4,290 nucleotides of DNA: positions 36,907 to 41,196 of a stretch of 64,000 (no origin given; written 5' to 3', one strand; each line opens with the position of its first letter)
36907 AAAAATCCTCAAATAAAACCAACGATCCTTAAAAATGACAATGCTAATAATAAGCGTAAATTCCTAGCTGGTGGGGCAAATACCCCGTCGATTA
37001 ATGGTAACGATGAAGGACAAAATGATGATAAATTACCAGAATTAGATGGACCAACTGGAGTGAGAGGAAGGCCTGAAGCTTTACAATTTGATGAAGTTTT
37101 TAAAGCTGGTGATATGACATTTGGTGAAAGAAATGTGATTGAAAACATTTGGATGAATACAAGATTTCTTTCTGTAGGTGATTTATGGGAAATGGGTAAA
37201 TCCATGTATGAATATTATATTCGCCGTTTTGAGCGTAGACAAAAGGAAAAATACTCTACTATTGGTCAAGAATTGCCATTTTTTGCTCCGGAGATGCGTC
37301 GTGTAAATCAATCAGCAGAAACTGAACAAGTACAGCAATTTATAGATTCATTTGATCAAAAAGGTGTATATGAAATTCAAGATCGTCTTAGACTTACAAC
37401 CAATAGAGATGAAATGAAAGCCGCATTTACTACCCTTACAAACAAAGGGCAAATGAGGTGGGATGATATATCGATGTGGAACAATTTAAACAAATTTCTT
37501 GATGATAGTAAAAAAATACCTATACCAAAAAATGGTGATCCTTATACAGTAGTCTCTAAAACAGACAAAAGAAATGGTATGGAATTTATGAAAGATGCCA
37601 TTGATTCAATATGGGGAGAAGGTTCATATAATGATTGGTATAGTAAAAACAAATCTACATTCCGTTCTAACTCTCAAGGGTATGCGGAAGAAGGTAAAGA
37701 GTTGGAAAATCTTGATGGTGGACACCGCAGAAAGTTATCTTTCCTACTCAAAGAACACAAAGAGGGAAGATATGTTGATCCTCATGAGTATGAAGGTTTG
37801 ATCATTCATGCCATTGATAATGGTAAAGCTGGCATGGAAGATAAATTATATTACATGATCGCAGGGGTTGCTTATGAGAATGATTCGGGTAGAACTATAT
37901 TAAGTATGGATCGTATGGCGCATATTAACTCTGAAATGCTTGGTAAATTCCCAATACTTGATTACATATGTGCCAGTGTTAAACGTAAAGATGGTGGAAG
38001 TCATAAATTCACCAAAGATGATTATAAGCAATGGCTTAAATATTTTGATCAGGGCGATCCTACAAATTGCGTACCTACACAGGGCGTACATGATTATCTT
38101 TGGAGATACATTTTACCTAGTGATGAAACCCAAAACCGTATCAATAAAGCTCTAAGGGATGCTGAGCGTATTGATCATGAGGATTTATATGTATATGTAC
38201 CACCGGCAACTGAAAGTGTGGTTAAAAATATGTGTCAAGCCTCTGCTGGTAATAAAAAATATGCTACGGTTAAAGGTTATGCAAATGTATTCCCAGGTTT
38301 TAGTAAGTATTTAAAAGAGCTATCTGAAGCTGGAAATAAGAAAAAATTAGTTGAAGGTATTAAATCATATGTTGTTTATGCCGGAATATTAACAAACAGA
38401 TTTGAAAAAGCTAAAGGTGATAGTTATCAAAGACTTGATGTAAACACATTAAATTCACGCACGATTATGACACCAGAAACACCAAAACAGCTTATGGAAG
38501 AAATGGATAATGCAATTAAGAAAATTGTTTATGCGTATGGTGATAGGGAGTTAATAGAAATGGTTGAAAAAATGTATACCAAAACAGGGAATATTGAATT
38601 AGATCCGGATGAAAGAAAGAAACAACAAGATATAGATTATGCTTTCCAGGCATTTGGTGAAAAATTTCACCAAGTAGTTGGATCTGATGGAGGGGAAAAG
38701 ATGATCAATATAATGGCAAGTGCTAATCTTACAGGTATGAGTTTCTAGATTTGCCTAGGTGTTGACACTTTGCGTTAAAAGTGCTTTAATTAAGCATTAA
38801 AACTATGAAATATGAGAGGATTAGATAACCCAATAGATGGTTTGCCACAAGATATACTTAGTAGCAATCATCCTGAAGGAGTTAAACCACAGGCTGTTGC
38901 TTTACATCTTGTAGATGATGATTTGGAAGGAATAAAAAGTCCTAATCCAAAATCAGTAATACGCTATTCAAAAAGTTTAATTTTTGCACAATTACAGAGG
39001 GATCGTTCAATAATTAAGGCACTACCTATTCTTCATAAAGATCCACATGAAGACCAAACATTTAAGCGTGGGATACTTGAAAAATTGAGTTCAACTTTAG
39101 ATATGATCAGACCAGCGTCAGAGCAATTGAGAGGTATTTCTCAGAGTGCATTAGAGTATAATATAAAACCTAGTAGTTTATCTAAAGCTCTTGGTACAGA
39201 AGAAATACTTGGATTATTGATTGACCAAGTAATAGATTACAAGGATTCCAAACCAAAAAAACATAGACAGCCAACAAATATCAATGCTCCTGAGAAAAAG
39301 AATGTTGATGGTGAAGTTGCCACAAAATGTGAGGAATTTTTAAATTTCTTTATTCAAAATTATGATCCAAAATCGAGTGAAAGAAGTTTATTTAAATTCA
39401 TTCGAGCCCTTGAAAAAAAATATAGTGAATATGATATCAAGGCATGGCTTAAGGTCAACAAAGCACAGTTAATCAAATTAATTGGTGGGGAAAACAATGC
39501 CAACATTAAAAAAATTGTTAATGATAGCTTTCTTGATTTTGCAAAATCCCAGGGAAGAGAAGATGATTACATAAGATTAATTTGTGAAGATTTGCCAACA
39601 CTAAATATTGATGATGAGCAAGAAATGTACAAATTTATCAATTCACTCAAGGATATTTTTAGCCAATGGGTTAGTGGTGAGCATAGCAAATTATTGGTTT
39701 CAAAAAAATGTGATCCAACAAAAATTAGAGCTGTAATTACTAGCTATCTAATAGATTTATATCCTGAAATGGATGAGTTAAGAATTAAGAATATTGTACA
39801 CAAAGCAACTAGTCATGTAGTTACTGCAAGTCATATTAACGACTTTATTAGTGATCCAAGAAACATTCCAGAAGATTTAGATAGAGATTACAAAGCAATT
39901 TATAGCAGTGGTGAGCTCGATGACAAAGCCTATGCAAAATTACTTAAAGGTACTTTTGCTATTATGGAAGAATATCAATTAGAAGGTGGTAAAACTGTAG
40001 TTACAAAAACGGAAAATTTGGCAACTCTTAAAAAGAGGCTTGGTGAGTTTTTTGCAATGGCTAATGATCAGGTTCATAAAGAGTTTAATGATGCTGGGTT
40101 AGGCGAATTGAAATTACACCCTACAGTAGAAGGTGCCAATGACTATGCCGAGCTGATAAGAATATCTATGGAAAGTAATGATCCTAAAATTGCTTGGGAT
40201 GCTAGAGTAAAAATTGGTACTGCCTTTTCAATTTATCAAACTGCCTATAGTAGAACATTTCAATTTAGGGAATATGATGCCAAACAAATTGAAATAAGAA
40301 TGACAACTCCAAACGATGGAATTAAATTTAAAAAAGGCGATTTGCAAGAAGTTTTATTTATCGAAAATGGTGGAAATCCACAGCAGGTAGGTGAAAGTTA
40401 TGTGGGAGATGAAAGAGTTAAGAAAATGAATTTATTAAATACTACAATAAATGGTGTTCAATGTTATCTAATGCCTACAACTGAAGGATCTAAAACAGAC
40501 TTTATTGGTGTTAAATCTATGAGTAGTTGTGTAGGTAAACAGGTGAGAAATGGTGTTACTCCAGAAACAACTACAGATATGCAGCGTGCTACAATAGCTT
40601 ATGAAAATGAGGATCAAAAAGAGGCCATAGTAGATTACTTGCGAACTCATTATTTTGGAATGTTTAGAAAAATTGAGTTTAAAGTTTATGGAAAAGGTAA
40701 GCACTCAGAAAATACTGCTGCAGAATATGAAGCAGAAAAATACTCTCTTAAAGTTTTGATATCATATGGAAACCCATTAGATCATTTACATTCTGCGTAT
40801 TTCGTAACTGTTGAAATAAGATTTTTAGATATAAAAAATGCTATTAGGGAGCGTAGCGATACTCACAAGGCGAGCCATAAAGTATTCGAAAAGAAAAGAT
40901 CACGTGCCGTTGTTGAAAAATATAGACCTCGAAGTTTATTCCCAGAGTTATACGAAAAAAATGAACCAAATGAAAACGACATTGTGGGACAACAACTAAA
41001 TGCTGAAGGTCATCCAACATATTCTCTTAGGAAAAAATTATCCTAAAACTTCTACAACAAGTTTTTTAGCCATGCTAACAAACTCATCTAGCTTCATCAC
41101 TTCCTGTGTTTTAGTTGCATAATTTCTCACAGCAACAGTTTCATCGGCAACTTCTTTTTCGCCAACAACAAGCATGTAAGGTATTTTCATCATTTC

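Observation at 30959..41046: About 10-kb six-gene operon of entirely unrecognisable proteins with membrane components in a core-genome context (candidate novel envelope system A)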

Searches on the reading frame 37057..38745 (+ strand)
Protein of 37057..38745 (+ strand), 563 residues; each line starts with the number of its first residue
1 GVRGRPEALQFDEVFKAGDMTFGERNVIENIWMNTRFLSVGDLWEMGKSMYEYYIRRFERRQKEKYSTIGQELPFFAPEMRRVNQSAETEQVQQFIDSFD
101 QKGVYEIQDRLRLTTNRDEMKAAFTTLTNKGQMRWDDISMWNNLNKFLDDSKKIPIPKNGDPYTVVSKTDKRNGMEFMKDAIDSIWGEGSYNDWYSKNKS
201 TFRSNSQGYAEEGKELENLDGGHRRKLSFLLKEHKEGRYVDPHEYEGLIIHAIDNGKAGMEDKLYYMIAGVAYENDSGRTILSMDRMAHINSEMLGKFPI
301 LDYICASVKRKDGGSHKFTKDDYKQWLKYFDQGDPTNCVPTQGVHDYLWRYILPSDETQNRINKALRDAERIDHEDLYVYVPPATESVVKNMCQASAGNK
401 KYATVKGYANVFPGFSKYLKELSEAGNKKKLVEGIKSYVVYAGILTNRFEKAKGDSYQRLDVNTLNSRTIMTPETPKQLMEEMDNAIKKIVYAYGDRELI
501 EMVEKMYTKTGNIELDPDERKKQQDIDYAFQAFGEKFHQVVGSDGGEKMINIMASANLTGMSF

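Call 31: find_homologous_proteins(query=window:37057-38745:+)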
Query window:37057-38745:+ (563 aa): 9 proteins with E <= 0.001 among 3892 candidates.
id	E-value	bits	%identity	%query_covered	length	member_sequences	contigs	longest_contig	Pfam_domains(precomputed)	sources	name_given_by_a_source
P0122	4.4e-211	720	57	99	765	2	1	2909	-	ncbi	-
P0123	8.5e-211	719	55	99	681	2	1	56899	-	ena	-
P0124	3.9e-190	651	51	98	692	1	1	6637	-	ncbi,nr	ncbi:hypothetical protein KBC97_02140, partial [Candidatus Gracilibacteria bacterium]|nr:hypothetica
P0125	8.6e-189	647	49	100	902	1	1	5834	-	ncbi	-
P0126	8.8e-182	624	53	92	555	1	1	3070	-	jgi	-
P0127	2.8e-166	572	51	87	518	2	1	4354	-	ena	-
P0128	3.2e-152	526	54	76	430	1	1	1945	-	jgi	jgi:hypothetical protein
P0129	4.4e-149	516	43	98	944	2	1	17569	-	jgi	jgi:hypothetical protein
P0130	2.6e-94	335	57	45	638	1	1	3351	-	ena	-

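Call 36: search_solved_structures(query=A4, max_evalue=1, show_alignments=2)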
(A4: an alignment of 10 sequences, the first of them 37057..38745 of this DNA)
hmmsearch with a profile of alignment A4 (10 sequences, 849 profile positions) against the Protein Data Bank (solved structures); distinct sequences matched with E-value up to 1: 5.
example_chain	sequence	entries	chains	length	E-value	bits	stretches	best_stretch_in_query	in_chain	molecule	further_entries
6c10_A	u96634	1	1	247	0.15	13.7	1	698-763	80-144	Protocadherin-15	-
6c14_A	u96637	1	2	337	0.27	12.8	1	698-763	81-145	Protocadherin-15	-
6bxz_C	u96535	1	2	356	0.31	12.6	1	698-763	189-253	Protocadherin related 15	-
6eet_A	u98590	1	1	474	0.45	12.1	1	698-763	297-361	Protocadherin-15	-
6c13_A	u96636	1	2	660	0.73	11.4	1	698-763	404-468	Protocadherin-15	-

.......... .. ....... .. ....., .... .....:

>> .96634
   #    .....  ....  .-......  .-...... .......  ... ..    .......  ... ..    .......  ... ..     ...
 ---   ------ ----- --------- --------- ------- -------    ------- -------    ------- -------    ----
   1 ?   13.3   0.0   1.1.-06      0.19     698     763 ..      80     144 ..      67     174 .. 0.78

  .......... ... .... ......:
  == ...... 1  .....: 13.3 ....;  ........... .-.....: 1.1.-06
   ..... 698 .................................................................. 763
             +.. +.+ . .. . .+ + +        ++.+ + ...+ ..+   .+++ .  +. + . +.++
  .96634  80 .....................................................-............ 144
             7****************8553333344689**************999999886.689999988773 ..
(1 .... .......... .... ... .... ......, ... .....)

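Call 44: predict_structure(alignment_id=A4)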
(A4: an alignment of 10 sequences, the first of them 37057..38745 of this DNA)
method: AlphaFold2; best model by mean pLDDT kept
length: 563 residues; sequences in the alignment: 10
mean_pLDDT: 78.5   pTM: 0.75
mean pLDDT of the five models: 78.5, 78.2, 75.7, 73.8, 68.2
residues with pLDDT >= 90: 175; 70-90: 250; 50-70: 79; < 50: 59
segments of 3 or more residues with pLDDT < 50: 1-20, 46-55, 73-77, 397-401, 449-453
pLDDT, mean of each block of 10 residues (from residue 1): 37 46 53 53 50 49 51 48 63 82 85 89 92 90 92 85 77 84 90 91 84 77 91 93 92 83 94 89 88 84 80 74 92 93 93 90 77 75 89 59 65 93 92 93 68 56 77 85 93 93 78 57 76 90 90 88 76
secondary structure, 60 per line:
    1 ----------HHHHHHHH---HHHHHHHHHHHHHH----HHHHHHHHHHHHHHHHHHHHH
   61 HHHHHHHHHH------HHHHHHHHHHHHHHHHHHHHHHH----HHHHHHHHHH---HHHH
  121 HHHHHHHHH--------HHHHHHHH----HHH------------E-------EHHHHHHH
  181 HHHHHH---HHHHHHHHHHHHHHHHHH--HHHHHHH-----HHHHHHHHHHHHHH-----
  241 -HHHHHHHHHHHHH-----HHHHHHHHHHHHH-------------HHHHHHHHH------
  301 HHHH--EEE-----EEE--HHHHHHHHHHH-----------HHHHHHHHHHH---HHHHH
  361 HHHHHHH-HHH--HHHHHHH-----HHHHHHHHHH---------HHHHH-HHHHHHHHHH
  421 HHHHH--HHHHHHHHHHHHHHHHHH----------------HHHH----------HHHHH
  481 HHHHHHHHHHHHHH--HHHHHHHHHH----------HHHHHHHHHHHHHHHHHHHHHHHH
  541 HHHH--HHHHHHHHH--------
elements in order: H11-18 H22-35 H40-70 H77-99 H104-113 H117-129 H138-145 H174-186 H190-207 H210-216 H222-235 H242-254 H260-272 H286-294 H301-304 E307-309 E315-317 H320-330 H342-352 H356-367 H374-380 H386-395 H405-409 H411-425 H428-445 H462-465 H476-494 H497-506 H517-544 H547-555

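Call 47: fold_search(model_id=the predicted structure, library=pdb)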
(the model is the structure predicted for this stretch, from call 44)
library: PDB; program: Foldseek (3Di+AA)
matches with E <= 10: 688; with E <= 0.001: 0
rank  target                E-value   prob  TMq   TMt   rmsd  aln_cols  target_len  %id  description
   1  9og9                  1.2e-02  0.51  0.15  0.11  23.3       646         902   11  Cryo-EM structure of human full-length XPO1 (unliganded) (released 2025-11-26)
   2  4fgv                  1.7e-02  0.47  0.15  0.10  20.7       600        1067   10  Crystal structure of free CRM1 (crystal form 1) (released 2013-01-23)
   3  3gb8_A                2.4e-02  0.30  0.13  0.10  22.5       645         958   10  Crystal structure of CRM1/Snurportin-1 complex (released 2009-03-31)
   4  4hzk_A                3.2e-02  0.44  0.17  0.11  24.5       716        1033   11  Crystal structure of free CRM1 (crystal form 2) (released 2013-01-23)
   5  3nc1_A                5.1e-02  0.21  0.13  0.09  25.7       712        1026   11  Crystal structure of the CRM1-RanGTP complex (released 2010-10-27)
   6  4rv1_F                7.8e-02  0.23  0.13  0.15  19.0       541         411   10  Crystal Structure of Engineered Protein. Northeast Structural Genomics Consortium (NESG) Target OR497. (released 2014-12-10)
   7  7n6g_0A               8.5e-02  0.30  0.15  0.16  18.5       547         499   11  C1 of central pair (released 2022-05-18)
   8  5dis_A                9.3e-02  0.21  0.15  0.10  25.3       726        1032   10  Crystal structure of a CRM1-RanGTP-SPN1 export complex bound to a 113 amino acid FG-repeat containing fragment of Nup2 (released 2015-11-04)
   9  9ogd_A                9.3e-02  0.13  0.11  0.08  25.5       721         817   13  Cryo-EM structure of human exportin-1 conjugated with selinexor and bound to human ASB8(R197A)-ELOB/C (released 2025-11-26)
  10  4hzk_B                1.4e-01  0.21  0.15  0.11  23.0       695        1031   10  Crystal structure of free CRM1 (crystal form 2) (released 2013-01-23)
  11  5h7c_C                1.5e-01  0.38  0.16  0.20  19.5       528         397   11  Crystal structure of a repeat protein with two Protein A-DHR14 repeat modules (released 2017-06-28)
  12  4c0o_B                1.5e-01  0.16  0.13  0.10  22.7       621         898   12  Transportin 3 in complex with phosphorylated ASF/SF2 (released 2014-01-22)
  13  3a6p_A                1.6e-01  0.33  0.21  0.13  20.5       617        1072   11  Crystal structure of Exportin-5:RanGTP:pre-miRNA complex (released 2009-12-08)
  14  6d7n                  1.7e-01  0.21  0.15  0.18  18.4       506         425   13  Crystal structure of the W357R/W399R Importin alpha mutant (released 2019-03-06)
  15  1ee4_A                1.8e-01  0.23  0.15  0.18  16.3       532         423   12  CRYSTAL STRUCTURE OF YEAST KARYOPHERIN (IMPORTIN) ALPHA IN A COMPLEX WITH A C-MYC NLS PEPTIDE (released 2000-03-29)
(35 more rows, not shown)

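Call 91: fold_search(model_id=the predicted structure, library=viral)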
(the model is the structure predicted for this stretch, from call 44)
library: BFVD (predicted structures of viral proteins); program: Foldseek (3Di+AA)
matches with E <= 10: 225; with E <= 0.001: 0
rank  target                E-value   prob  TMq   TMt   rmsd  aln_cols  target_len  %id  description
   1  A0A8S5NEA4            4.5e-02  0.15  0.10  0.09  28.7       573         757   13  Internal virion protein [Caudovirales sp. ctSxd6]
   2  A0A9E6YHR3            1.1e-01  0.14  0.11  0.08  32.1       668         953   12  (no name in the UniProt tables at hand)
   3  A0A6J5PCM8            1.2e-01  0.16  0.14  0.10  34.6       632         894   11  Uncharacterized protein [uncultured Caudovirales phage]
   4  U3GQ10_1              1.4e-01  0.09  0.09  0.07  46.5       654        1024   12  Large tegument protein [Suid betaherpesvirus 2]
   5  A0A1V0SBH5            1.7e-01  0.23  0.19  0.16  20.8       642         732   13  U-box domain protein [Catovirus CTV1]
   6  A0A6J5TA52            1.9e-01  0.11  0.12  0.09  36.9       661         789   10  Uncharacterized protein [uncultured Caudovirales phage]
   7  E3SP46                2.0e-01  0.10  0.11  0.10  25.2       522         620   12  Predicted protein [Cyanophage NATL2A-133]
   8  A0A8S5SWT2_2          2.1e-01  0.08  0.09  0.04  46.5       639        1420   11  Minor tail protein [Siphoviridae sp. ctZHD14]
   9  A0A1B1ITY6            2.3e-01  0.07  0.08  0.08  39.4       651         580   11  (no name in the UniProt tables at hand)
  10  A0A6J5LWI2            3.1e-01  0.08  0.10  0.07  38.2       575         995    9  Uncharacterized protein [uncultured Caudovirales phage]
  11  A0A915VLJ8            3.1e-01  0.07  0.08  0.09  26.9       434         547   10  (no name in the UniProt tables at hand)
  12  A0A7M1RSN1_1          3.7e-01  0.07  0.11  0.07  25.5       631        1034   12  Uncharacterized protein [uncultured phage cr124_1]
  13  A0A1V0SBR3            3.8e-01  0.08  0.12  0.12  26.4       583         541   11  Uncharacterized protein [Catovirus CTV1]
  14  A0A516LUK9            4.5e-01  0.06  0.10  0.07  40.6       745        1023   11  (no name in the UniProt tables at hand)
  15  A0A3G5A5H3            5.1e-01  0.10  0.12  0.14  20.1       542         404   11  Uncharacterized protein [Harvfovirus sp.]
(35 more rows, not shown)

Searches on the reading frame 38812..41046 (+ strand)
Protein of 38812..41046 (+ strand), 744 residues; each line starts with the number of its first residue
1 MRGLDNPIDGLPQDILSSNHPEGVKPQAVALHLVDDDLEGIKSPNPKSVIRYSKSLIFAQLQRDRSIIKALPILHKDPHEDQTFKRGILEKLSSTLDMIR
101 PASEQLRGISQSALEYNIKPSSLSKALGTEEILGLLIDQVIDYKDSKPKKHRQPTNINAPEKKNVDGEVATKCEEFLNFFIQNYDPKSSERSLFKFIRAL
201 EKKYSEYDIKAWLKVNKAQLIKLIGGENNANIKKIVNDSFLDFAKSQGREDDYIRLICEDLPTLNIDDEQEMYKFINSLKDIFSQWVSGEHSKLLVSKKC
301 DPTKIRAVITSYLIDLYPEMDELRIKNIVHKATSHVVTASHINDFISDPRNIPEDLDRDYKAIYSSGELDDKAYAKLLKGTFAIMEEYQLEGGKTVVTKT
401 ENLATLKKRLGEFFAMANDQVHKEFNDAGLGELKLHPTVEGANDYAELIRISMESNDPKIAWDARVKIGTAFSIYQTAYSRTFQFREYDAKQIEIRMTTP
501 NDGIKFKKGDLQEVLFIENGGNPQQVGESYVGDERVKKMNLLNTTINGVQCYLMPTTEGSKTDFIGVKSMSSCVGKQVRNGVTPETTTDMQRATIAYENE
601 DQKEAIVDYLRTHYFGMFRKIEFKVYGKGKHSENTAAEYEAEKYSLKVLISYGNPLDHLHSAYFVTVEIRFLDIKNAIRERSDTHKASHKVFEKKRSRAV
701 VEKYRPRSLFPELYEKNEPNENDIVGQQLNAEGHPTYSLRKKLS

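Call 3: search_protein_families(library=pfam, proteins=[window:38812-41046:+], max_evalue=1)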
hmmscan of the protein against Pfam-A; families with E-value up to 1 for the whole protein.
window:38812-41046:+ (744 aa): 1 family
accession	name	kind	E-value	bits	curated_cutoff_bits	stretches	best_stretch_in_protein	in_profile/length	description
PF06572.17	DUF1131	-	0.14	12.4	21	1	415-496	53-130/170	Protein of unknown function (DUF1131)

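Call 4: search_protein_families(library=ncbifam, proteins=[window:38812-41046:+], max_evalue=1)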
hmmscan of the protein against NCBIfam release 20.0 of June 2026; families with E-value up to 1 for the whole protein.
window:38812-41046:+ (744 aa): 0 families

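Call 9: search_protein_families(library=phrogs, proteins=[window:38812-41046:+], max_evalue=0.1)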
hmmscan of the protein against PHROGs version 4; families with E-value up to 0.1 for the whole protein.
window:38812-41046:+ (744 aa): 0 families

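Call 72: search_protein_families(library=pfam, proteins=[window:38812-41046:+], max_evalue=1)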
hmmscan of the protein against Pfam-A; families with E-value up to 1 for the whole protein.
window:38812-41046:+ (744 aa): 1 family
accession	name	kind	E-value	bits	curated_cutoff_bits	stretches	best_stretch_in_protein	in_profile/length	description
PF06572.17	DUF1131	-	0.14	12.4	21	1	415-496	53-130/170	Protein of unknown function (DUF1131)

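Call 74: search_solved_structures(query=A8, max_evalue=10, show_alignments=3)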
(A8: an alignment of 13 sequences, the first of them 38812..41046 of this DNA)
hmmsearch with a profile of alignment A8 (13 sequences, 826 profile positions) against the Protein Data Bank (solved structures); distinct sequences matched with E-value up to 10: 0.
